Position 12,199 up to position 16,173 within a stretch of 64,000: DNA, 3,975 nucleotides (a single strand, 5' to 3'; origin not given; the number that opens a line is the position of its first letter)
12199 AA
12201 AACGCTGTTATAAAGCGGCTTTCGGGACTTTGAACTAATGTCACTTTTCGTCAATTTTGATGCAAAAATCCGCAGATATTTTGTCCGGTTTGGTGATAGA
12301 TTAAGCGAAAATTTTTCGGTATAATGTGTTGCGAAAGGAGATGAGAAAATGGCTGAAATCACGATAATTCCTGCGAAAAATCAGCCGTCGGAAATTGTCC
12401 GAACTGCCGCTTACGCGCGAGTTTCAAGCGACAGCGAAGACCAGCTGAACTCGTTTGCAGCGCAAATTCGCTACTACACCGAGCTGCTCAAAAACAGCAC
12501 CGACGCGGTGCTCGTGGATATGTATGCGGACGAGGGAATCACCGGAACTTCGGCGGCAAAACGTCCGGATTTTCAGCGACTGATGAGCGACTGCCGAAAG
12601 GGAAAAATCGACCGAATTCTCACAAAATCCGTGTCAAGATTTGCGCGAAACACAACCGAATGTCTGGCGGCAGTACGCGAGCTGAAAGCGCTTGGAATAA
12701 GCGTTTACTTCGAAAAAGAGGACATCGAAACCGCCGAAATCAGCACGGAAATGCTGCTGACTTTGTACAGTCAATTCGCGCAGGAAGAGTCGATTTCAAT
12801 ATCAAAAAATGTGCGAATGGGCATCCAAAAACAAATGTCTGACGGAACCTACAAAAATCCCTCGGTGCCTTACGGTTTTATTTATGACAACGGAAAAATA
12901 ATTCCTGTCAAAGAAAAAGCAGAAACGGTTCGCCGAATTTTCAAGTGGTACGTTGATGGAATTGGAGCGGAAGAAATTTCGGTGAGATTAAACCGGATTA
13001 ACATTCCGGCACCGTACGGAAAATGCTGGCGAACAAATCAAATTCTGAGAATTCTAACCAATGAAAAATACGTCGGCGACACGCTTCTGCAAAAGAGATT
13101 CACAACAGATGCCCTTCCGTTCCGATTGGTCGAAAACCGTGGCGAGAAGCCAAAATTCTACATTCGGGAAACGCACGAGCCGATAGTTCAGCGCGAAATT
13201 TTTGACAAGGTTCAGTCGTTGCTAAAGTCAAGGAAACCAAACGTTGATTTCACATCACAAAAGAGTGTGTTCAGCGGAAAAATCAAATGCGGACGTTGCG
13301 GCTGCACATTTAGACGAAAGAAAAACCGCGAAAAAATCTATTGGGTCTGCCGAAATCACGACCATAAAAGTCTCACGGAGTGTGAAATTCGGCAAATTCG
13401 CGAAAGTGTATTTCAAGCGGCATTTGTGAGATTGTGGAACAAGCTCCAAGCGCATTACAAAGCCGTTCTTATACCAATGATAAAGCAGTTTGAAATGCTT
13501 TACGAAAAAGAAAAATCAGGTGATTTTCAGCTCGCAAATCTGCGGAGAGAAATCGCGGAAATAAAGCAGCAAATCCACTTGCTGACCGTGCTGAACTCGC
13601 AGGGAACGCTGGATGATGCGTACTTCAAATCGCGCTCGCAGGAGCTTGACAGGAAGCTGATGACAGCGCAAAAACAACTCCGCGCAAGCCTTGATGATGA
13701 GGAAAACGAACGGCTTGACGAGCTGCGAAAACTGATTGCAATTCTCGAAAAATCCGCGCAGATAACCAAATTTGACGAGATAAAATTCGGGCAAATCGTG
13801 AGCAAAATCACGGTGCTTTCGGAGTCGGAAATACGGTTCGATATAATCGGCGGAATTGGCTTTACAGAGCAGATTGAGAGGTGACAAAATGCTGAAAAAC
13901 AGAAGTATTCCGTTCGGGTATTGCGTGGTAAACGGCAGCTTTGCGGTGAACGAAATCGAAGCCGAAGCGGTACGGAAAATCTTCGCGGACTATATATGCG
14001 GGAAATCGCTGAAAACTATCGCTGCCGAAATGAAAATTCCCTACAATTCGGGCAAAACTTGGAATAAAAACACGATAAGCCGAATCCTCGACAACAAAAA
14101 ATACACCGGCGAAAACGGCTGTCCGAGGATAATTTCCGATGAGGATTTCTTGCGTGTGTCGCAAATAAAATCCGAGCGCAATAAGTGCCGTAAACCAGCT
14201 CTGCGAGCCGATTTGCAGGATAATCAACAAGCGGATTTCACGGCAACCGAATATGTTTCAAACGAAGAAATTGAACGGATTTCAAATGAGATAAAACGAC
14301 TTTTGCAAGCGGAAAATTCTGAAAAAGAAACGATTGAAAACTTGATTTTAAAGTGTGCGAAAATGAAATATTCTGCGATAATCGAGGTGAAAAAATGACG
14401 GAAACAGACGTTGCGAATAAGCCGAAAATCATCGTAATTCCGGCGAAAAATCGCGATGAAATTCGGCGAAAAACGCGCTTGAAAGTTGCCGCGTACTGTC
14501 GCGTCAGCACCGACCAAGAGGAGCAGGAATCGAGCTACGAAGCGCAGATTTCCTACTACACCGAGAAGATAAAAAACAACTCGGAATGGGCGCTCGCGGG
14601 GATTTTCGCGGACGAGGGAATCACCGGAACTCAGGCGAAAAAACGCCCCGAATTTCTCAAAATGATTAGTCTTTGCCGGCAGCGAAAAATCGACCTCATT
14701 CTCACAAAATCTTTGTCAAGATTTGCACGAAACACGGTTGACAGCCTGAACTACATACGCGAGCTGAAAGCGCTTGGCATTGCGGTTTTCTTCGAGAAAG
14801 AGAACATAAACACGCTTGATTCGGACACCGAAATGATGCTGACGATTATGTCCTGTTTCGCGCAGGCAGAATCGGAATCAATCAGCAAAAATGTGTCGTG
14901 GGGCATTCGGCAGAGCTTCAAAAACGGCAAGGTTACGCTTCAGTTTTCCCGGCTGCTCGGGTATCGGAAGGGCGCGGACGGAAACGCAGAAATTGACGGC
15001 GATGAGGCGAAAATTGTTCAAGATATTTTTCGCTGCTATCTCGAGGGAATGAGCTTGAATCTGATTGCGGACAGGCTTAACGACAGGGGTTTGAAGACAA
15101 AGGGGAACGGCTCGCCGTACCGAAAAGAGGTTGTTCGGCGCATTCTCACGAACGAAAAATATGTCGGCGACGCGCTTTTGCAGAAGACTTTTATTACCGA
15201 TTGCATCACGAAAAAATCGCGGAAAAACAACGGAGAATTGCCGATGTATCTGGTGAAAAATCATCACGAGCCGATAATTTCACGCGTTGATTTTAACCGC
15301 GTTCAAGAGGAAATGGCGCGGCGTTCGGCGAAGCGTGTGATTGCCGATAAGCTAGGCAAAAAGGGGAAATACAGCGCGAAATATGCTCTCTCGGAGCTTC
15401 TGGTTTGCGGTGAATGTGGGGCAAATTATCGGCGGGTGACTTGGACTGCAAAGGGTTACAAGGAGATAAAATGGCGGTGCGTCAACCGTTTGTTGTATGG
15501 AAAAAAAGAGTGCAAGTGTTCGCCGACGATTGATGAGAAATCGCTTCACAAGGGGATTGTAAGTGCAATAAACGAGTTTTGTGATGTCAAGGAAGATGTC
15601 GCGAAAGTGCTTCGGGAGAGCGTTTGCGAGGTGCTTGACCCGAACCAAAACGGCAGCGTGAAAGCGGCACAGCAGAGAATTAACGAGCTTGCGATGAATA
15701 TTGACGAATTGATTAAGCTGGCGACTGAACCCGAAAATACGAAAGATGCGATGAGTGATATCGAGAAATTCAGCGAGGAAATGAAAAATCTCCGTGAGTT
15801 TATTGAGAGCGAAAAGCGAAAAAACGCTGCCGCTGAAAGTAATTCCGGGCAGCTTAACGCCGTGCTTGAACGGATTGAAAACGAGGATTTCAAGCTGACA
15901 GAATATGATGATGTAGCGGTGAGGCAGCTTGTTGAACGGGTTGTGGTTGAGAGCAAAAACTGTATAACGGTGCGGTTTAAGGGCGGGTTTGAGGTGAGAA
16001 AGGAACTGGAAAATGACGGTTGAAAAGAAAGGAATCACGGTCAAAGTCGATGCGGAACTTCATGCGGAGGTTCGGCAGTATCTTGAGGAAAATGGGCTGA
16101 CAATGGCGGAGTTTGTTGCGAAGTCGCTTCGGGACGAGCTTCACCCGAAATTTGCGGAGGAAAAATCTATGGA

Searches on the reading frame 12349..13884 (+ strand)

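Call 8: search_protein_families(library=pfam, proteins=[window:12349-13884:+])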
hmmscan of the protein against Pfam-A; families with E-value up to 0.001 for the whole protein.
window:12349-13884:+ (511 aa): 3 families
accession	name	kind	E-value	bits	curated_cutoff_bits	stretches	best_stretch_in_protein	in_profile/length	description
PF00239.26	Resolvase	-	1.5e-29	103.4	23.3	1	20-166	2-143/145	Resolvase, N terminal domain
PF07508.19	Recombinase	-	1.4e-22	80.3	21.1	1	189-295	2-102/102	Recombinase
PF13408.12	Zn_ribbon_recom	-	8.1e-13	49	25.3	1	308-362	2-56/58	Recombinase zinc beta ribbon domain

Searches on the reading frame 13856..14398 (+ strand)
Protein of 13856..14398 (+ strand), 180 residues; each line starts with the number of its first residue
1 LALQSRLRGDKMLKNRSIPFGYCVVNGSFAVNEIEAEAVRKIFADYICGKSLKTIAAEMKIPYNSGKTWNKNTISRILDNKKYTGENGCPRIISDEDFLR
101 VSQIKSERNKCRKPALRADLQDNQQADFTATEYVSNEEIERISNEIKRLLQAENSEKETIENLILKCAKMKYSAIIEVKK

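Call 8: search_protein_families(library=pfam, proteins=[window:13856-14398:+])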
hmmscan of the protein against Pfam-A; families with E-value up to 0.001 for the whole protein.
window:13856-14398:+ (180 aa): 1 family
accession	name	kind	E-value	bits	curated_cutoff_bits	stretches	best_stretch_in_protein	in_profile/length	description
PF07508.19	Recombinase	-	1.4e-13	51.4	21.1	1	34-108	2-102/102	Recombinase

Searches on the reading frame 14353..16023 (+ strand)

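Call 8: search_protein_families(library=pfam, proteins=[window:14353-16023:+])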
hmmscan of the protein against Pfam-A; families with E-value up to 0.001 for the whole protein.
window:14353-16023:+ (556 aa): 3 families
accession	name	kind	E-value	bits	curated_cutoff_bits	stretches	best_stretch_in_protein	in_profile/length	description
PF00239.26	Resolvase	-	8.5e-34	117.2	23.3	1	45-193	1-144/145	Resolvase, N terminal domain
PF07508.19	Recombinase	-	4.7e-25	88.2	21.1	1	217-324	2-102/102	Recombinase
PF13408.12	Zn_ribbon_recom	-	2.4e-12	47.5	25.3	1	346-406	2-57/58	Recombinase zinc beta ribbon domain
